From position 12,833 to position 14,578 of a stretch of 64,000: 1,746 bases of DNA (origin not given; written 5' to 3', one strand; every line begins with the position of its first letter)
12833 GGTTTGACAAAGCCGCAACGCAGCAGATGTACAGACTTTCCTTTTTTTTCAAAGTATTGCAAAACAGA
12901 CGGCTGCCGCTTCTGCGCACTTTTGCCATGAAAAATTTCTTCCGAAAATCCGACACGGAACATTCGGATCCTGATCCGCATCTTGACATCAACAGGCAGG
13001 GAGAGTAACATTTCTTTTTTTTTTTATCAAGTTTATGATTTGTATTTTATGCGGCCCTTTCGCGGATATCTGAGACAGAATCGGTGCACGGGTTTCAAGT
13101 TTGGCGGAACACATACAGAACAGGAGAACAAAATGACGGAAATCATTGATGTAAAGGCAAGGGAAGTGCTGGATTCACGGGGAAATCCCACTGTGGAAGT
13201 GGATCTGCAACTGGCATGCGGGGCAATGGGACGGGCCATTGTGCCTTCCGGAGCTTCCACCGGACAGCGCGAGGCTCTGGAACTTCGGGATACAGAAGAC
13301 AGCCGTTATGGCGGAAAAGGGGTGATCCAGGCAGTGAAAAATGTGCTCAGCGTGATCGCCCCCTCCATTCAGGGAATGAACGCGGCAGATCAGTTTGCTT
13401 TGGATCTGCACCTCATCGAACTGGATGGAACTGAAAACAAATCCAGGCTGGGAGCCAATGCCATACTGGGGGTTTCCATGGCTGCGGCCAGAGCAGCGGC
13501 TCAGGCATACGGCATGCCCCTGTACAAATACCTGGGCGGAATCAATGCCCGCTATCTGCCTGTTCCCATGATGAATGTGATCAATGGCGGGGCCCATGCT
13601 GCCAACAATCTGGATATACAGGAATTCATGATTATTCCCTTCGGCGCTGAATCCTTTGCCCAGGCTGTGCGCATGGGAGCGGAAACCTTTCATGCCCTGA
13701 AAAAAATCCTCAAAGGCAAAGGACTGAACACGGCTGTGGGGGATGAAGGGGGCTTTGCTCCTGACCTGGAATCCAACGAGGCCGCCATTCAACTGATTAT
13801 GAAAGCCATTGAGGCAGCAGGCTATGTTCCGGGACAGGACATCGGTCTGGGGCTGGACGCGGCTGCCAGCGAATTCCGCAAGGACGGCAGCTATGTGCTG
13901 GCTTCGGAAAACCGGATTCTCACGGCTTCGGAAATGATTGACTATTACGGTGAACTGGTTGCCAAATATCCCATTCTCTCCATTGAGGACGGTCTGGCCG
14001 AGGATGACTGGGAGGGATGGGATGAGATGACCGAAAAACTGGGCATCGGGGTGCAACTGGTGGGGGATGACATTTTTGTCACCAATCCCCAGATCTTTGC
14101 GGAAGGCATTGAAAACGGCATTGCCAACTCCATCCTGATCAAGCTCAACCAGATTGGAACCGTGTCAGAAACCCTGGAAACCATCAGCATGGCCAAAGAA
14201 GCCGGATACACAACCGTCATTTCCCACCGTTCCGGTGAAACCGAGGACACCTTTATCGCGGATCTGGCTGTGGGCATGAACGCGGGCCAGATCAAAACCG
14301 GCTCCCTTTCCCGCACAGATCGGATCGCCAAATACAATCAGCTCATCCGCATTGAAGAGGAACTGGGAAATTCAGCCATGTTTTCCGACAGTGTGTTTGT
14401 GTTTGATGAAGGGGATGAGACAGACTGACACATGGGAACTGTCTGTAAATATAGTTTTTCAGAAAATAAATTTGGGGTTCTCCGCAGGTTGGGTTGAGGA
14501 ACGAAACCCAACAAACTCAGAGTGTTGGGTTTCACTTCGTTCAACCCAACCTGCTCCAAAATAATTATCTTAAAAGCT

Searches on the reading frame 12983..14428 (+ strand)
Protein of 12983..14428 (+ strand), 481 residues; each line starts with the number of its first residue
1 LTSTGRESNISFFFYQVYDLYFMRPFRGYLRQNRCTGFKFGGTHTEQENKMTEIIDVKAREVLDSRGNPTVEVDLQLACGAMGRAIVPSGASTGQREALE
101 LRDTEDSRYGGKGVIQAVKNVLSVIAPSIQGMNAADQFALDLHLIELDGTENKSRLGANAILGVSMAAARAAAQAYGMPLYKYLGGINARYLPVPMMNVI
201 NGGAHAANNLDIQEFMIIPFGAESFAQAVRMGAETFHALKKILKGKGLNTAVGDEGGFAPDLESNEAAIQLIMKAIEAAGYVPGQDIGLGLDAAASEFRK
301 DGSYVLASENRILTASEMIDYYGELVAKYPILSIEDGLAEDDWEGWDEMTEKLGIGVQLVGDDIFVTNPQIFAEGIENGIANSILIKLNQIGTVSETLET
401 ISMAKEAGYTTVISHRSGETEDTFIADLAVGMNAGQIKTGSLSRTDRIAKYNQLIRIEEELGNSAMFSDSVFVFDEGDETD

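Call 6: search_protein_families(library=pfam, proteins=[window:12983-14428:+], max_evalue=0.00001)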
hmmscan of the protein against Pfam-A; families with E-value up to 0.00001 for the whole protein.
window:12983-14428:+ (481 aa): 3 families
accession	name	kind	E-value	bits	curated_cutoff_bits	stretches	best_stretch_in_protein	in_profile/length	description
PF00113.28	Enolase_C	-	6.2e-129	429.9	21.5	1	191-469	3-289/296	Enolase, C-terminal TIM barrel domain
PF03952.21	Enolase_N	-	1.8e-57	193.6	35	1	54-184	1-131/131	Enolase, N-terminal domain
PF13378.12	MR_MLE_C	-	9.7e-06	25.9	29.4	0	310-430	52-167/219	Enolase C-terminal domain-like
